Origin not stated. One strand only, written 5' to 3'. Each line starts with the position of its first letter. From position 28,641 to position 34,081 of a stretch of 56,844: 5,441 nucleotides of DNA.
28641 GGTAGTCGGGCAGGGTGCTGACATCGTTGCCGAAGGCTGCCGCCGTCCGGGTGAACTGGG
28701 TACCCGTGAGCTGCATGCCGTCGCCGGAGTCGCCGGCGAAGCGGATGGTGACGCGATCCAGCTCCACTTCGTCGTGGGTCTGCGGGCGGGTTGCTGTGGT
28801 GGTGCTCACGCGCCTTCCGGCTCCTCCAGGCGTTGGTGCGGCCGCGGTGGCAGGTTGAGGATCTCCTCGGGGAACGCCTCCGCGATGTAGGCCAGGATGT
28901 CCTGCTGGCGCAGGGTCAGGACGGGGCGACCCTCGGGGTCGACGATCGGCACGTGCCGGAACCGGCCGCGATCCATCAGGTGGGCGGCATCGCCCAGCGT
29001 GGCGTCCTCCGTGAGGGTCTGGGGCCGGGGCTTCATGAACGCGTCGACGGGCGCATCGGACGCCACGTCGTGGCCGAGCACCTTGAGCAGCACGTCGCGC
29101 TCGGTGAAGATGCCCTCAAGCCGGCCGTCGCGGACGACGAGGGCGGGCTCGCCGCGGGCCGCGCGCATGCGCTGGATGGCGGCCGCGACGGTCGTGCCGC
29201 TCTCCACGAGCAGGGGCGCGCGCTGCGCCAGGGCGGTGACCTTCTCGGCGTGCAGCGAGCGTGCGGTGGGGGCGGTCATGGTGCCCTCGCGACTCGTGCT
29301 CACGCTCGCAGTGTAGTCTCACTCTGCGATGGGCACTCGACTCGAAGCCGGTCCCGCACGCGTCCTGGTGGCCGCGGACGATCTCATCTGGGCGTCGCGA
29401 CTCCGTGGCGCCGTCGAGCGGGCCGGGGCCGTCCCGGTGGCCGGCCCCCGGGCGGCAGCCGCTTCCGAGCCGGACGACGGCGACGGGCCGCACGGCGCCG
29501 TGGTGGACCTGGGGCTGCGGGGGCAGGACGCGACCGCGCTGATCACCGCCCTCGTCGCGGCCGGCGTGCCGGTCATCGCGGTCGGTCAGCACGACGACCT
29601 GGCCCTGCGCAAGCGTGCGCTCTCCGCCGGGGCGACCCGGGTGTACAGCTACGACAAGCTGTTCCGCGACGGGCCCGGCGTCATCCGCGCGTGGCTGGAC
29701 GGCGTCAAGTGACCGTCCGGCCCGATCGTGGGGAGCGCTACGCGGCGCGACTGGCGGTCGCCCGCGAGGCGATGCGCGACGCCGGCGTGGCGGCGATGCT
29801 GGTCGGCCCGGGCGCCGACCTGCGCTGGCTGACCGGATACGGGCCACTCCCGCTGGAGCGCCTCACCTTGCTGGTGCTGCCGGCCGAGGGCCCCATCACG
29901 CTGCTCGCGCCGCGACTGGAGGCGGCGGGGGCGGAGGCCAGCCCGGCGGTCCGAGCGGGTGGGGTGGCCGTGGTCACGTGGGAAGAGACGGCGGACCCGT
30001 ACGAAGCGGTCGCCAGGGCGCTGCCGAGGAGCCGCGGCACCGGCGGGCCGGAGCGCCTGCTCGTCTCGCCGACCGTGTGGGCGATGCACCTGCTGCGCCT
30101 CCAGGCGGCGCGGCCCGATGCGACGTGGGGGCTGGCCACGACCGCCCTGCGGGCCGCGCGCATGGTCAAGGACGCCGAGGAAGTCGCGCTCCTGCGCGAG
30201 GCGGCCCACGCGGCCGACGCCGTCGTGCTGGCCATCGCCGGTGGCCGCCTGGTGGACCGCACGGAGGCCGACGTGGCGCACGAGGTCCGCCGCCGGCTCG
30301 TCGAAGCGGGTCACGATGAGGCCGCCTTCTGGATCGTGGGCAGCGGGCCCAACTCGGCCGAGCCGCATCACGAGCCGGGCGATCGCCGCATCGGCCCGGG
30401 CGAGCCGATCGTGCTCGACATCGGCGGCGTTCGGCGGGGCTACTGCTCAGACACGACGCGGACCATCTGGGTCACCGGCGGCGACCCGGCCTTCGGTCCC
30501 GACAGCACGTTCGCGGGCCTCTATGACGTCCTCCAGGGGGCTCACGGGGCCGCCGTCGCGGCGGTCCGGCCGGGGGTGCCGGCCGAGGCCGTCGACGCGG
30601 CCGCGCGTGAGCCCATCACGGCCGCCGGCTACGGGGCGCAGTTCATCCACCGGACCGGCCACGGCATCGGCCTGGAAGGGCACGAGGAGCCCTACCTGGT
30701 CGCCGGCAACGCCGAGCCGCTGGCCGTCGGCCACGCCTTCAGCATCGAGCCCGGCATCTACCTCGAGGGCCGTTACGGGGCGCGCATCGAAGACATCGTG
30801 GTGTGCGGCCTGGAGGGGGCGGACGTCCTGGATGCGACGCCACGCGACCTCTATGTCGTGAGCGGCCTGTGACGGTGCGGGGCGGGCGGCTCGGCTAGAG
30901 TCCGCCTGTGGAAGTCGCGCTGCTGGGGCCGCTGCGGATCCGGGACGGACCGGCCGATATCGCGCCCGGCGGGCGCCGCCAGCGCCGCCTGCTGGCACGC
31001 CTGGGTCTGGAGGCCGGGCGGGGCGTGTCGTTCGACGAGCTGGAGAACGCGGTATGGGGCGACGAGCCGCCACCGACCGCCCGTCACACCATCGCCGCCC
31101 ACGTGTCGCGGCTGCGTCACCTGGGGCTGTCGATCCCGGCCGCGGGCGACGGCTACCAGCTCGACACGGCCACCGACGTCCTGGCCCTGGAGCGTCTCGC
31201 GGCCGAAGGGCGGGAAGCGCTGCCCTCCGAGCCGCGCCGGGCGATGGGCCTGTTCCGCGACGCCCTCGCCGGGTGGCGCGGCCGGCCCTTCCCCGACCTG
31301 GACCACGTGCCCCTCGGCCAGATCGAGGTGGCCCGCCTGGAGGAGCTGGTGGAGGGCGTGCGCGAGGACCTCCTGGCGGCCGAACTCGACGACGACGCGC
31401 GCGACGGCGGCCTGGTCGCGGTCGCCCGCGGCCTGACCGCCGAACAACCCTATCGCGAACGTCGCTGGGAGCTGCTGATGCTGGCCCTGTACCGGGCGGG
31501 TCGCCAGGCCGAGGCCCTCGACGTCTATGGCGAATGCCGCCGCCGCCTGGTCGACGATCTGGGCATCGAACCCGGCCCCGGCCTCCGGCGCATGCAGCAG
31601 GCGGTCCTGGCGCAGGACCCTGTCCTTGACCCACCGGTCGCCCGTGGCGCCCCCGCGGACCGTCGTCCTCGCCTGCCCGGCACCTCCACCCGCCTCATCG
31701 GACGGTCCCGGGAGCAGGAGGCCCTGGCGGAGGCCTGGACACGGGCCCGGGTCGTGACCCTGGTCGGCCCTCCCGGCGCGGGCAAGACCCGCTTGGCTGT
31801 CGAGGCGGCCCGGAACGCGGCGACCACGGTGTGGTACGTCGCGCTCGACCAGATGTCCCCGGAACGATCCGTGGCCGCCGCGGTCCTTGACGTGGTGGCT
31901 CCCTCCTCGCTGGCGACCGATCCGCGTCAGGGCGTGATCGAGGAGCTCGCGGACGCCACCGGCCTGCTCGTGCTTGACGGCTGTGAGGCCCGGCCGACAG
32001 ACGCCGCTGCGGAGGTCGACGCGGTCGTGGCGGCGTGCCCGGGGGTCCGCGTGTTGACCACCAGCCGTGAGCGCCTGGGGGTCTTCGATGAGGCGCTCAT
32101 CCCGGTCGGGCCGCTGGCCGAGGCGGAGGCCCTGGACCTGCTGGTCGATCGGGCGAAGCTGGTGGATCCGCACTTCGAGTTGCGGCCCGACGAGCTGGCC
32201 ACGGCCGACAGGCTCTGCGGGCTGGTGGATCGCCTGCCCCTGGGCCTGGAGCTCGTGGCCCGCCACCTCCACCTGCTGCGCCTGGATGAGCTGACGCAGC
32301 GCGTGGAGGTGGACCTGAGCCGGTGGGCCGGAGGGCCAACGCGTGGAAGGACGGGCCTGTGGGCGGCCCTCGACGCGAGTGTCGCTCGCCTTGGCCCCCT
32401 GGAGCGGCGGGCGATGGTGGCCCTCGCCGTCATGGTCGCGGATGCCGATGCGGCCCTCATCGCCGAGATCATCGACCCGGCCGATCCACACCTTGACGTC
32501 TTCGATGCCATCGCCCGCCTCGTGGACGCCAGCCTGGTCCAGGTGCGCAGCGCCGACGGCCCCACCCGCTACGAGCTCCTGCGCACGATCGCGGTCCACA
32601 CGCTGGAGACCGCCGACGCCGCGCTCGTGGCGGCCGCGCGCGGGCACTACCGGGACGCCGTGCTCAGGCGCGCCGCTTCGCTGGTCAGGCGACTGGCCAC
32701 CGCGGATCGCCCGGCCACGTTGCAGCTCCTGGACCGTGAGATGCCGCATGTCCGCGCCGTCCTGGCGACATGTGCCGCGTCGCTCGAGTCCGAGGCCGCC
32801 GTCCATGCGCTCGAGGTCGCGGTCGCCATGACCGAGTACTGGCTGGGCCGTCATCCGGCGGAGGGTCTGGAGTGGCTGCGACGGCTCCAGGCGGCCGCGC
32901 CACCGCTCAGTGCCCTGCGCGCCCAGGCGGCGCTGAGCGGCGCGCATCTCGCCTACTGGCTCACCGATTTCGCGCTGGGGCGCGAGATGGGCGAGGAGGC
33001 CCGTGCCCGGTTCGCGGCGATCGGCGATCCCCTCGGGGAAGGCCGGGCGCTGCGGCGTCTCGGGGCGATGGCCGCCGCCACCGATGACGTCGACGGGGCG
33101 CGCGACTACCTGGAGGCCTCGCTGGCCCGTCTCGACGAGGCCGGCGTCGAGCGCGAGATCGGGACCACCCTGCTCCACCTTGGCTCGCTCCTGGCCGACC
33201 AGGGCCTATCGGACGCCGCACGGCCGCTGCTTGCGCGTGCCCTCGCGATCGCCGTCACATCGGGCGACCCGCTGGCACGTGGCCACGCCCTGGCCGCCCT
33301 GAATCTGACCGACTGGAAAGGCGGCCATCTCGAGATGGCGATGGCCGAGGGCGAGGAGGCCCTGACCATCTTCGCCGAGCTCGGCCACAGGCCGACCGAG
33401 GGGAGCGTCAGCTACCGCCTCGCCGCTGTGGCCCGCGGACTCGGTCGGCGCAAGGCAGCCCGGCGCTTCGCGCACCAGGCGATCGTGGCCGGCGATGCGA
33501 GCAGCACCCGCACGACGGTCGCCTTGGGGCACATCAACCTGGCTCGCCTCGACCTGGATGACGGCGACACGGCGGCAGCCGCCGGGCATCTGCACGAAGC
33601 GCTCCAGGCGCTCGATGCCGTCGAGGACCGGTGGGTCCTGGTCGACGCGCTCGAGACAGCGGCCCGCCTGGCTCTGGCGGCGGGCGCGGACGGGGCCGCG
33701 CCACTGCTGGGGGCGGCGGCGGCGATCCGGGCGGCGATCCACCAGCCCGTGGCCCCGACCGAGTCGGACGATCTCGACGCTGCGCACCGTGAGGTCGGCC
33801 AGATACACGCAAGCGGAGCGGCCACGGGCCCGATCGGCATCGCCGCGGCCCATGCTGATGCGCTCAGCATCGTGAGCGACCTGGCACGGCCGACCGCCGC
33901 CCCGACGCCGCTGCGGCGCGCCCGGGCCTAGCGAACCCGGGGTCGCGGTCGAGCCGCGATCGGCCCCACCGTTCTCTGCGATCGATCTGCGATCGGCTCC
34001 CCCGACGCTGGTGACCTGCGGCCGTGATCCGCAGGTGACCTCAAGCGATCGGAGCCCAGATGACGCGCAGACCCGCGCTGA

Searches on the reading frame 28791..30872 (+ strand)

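Call 4: search_protein_families(library=pfam, proteins=[window:28791-30872:+])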
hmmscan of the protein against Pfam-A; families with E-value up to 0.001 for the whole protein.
window:28791-30872:+ (693 aa): 2 families
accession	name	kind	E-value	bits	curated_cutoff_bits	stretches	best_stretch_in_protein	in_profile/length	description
PF00557.29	Peptidase_M24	-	2.1e-53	181.6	23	1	467-672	2-206/208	Metallopeptidase family M24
PF01321.24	Creatinase_N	-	4.3e-14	53.6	22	1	320-459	1-128/128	Creatinase/Prolidase N-terminal domain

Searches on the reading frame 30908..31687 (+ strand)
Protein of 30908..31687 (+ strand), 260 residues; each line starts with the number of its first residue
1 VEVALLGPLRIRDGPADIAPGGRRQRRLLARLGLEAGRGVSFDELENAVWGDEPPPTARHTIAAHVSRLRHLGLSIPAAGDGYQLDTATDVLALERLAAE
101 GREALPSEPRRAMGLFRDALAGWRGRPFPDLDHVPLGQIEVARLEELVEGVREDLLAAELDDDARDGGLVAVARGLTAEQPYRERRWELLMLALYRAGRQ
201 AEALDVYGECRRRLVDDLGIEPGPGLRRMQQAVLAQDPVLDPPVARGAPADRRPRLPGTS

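Call 53: find_homologous_proteins(query=window:30908-31687:+)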
Query window:30908-31687:+ (260 aa): 945 proteins with E <= 0.001 among 8000 candidates; the best 120 are listed.
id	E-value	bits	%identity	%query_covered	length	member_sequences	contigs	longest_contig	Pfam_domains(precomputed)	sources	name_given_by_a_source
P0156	6.1e-116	405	77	100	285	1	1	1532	PF03704.24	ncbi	-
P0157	9.6e-87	309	62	100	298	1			PF03704.24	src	-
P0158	1.9e-80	289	66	91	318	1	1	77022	PF03704.24,PF13191.13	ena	-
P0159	1.9e-79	285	58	100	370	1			PF03704.24,PF00486.35,PF13191.13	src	-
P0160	5.0e-79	284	59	99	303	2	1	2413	PF03704.24,PF13481.13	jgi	-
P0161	2.0e-78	282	59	100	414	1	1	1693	PF03704.24,PF07728.21,PF13191.13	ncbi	ncbi:MAG TPA: BTAD domain-containing putative transcriptional regulator, partial [Candidatus Limnocy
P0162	6.0e-69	251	56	96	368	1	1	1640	PF03704.24,PF13481.13,PF13191.13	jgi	-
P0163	8.0e-67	244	59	86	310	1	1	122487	PF03704.24,PF13191.13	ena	-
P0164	1.5e-66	243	58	86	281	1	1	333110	PF03704.24,PF00486.35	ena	-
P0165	2.2e-65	239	64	75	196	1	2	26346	PF03704.24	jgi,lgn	jgi:DNA-binding SARP family transcriptional activator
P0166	3.9e-61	225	68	68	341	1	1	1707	PF03704.24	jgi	jgi:hypothetical protein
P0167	2.9e-56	209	57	86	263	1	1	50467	PF03704.24,PF00486.35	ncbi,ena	-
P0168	3.7e-50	189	51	82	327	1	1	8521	PF03704.24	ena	-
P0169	1.0e-48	185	46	97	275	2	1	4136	PF03704.24,PF00486.35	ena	-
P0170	1.2e-47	181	50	91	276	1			PF03704.24,PF00486.35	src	-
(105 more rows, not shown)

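Call 79: find_encoding_contigs(protein=P0163, flank=10000, max_places=2)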
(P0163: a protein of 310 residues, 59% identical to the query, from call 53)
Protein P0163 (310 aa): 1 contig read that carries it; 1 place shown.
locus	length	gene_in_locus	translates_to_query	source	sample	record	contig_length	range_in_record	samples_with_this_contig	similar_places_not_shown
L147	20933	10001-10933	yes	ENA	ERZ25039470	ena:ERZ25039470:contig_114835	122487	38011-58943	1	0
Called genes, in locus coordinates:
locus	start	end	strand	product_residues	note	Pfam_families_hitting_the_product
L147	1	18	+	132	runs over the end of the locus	-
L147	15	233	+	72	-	-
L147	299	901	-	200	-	-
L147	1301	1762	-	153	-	-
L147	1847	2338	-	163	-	PF00581:Rhodanese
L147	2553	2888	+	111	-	-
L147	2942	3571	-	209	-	-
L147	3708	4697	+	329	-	PF07992:Pyr_redox_2, PF13738:Pyr_redox_3, PF00070:Pyr_redox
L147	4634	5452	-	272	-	PF13489:Methyltransf_23, PF08241:Methyltransf_11, PF08242:Methyltransf_12, PF13649:Methyltransf_25, PF13847:Methyltransf_31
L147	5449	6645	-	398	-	PF01061:ABC2_membrane (weak)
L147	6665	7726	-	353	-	PF00005:ABC_tran, PF13304:AAA_21 (weak)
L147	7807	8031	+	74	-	-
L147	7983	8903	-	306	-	PF13520:AA_permease_2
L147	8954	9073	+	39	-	-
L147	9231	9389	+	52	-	-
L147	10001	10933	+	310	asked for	PF03704:BTAD, PF13191:AAA_16 (weak)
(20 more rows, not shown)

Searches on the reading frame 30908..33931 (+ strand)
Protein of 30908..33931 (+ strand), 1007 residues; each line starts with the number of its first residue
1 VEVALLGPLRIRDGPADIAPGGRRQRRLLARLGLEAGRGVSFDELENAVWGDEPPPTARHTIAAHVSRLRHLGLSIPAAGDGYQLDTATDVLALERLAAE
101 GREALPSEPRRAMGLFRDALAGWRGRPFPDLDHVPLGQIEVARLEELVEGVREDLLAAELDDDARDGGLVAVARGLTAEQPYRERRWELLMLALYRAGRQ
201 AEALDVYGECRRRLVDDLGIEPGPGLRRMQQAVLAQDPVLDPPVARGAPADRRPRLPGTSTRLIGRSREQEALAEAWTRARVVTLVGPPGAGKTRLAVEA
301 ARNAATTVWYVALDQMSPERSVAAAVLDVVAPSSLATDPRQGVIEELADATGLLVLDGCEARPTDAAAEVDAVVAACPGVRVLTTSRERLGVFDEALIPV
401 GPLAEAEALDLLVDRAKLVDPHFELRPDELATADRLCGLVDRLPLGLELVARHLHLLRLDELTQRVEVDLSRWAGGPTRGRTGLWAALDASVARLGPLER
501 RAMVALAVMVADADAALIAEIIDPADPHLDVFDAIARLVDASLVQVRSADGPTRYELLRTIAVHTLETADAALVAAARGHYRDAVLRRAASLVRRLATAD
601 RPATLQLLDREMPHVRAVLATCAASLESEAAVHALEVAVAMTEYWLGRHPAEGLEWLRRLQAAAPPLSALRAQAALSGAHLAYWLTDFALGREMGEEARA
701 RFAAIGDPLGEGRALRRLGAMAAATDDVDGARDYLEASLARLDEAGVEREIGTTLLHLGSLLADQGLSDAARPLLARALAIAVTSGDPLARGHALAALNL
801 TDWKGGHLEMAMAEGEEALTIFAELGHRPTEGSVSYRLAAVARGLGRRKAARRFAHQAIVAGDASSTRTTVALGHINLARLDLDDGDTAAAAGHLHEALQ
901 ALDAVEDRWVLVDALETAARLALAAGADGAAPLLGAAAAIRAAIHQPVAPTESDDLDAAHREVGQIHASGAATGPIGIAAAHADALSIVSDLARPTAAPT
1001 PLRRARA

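Call 4: search_protein_families(library=pfam, proteins=[window:30908-33931:+])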
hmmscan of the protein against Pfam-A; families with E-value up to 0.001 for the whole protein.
window:30908-33931:+ (1007 aa): 5 families
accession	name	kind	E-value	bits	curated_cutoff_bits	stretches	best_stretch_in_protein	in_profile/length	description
PF03704.23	BTAD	-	1.1e-32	113.9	22.1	1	89-234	1-146/146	Bacterial transcriptional activator domain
PF13191.12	AAA_16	-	5.2e-07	30.8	32.6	1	262-350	1-85/167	AAA ATPase domain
PF00486.34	Trans_reg_C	-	3.4e-06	27.5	26.2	1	23-71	8-55/77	Transcriptional regulatory protein, C terminal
PF13424.12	TPR_12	-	0.00027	21.5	30.1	1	751-822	2-75/77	Tetratricopeptide repeat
PF02562.22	PhoH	-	0.00094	19.2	27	0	265-304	4-43/205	PhoH-like protein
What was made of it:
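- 30908..33931 (+): Gene for a 1007-aa large SARP regulator (OmpR-type winged helix + BTAD + NOD/AAA_16 ATPase + TPR), the proposed binder of the repeats. Pfam BTAD 1.1e-32, Trans_reg_C, AAA_16 and TPR_12 (call 4).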

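Call 14: search_protein_families(library=ncbifam, proteins=[window:30908-33931:+], max_evalue=0.01)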
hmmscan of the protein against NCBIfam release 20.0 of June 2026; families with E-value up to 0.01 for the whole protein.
window:30908-33931:+ (1007 aa): 3 families
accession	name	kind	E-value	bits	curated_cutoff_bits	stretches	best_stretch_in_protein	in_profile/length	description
NF053617.1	SARPRegAfsRStmc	equivalog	2e-44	151.8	1430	1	4-903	32-973/986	SARP-family global regulator AfsR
NF041231.1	BagI_FevR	exception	4.7e-33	114.8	500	1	16-263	6-262/315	AfsR/SARP family transcriptional regulator BagI/FevR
NF041717.1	HaaA_phane_TPR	equivalog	3e-09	35.6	1125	2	347-907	216-787/882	cyclophane-containing RiPP biosynthesis TPR protein HaaT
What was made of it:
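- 30908..33931 (+): NCBIfam AfsR equivalog scores 151.8 against a cut-off of 1430, so it is not an AfsR orthologue (call 14).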

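Call 37: search_solved_structures(query=window:30908-33931:+, show_alignments=2, max_evalue=0.00001)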
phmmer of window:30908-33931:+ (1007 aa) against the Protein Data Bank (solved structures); distinct sequences matched with E-value up to 0.00001: 4.
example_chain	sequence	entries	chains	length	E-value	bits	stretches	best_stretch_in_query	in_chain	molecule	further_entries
8k60_I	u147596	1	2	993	1.8e-31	112.4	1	4-562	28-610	Regulatory protein AfsR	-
8jke_I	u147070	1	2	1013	1.2e-30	109.7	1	4-562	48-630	Regulatory protein AfsR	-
8hvr_I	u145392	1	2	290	1.7e-30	109.2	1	4-240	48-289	Regulatory protein AfsR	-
2fez_A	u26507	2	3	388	3.1e-25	91.8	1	2-240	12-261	Probable regulatory protein embR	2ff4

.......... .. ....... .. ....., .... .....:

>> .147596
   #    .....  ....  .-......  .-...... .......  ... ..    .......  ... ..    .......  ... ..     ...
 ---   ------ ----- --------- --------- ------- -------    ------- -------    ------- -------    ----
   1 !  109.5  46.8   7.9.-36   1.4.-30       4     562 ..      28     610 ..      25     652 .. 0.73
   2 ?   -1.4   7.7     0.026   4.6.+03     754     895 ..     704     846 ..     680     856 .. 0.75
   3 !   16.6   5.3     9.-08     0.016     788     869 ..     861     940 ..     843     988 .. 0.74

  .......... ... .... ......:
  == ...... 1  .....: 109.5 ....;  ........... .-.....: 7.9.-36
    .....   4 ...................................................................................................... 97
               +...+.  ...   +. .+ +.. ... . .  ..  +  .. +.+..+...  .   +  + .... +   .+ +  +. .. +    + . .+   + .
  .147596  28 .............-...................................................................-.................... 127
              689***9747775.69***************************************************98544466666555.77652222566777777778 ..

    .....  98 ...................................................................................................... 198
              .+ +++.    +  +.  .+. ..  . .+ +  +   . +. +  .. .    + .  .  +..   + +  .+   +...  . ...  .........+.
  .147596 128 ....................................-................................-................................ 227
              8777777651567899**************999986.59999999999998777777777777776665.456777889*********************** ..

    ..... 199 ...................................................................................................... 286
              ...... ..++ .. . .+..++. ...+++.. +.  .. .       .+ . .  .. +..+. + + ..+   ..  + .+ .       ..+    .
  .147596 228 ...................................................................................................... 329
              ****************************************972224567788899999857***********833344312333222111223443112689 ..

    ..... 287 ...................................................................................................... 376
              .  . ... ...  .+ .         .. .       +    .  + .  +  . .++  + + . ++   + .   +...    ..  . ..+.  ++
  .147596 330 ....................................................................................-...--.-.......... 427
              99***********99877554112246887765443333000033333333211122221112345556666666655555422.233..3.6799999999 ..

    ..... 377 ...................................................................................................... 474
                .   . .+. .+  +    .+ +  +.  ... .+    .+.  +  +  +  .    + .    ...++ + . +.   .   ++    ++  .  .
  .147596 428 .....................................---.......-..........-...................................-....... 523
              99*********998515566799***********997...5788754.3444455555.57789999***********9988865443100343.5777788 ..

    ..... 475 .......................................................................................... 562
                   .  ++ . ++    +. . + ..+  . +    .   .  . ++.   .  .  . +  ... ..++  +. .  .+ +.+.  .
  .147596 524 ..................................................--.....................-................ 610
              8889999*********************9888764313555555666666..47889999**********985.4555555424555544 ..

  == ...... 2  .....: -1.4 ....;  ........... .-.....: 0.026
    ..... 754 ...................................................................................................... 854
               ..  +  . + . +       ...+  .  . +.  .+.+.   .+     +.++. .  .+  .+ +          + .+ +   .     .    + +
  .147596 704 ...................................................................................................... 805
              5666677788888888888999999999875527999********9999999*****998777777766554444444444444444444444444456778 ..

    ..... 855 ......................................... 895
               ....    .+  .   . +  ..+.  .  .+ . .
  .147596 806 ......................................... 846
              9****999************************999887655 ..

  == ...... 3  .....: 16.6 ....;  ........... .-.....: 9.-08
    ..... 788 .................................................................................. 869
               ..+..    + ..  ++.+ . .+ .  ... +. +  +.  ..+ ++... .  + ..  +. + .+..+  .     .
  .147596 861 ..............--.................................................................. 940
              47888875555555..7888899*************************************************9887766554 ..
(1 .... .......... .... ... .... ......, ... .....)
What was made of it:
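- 30908..33931 (+): Best solved relative is AfsR 8k60, E 1.8e-31 over SARP+NOD (call 37).
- On SARP-type activator-dependent promoter (operator): AfsR and EmbR are the best PDB matches (call 37).
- On Large SARP (AfsR-like STAND regulator): The alignment to AfsR runs through SARP+NOD (residues 4-562) plus a TPR stretch (call 37).
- Trans_reg_C + BTAD + AAA_16 + TPR (call 4); AfsR is the best solved relative (call 37).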

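Call 78: find_related_loci(query=window:30908-33928:+, collection=metagenome_contigs, flank=10000)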
Query window:30908-33928:+ (1007 aa) in metagenome_contigs; peptide patterns used: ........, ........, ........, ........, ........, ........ (x = any residue, [..] = any of these).
167 stretches matched a pattern; 2 encode a relative of the query (tblastn E <= 1e-3); 2 distinct loci.
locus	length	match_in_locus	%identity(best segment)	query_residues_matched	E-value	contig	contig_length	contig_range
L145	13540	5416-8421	93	1-1002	0e+0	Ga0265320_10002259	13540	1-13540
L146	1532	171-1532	77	1-455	0e+0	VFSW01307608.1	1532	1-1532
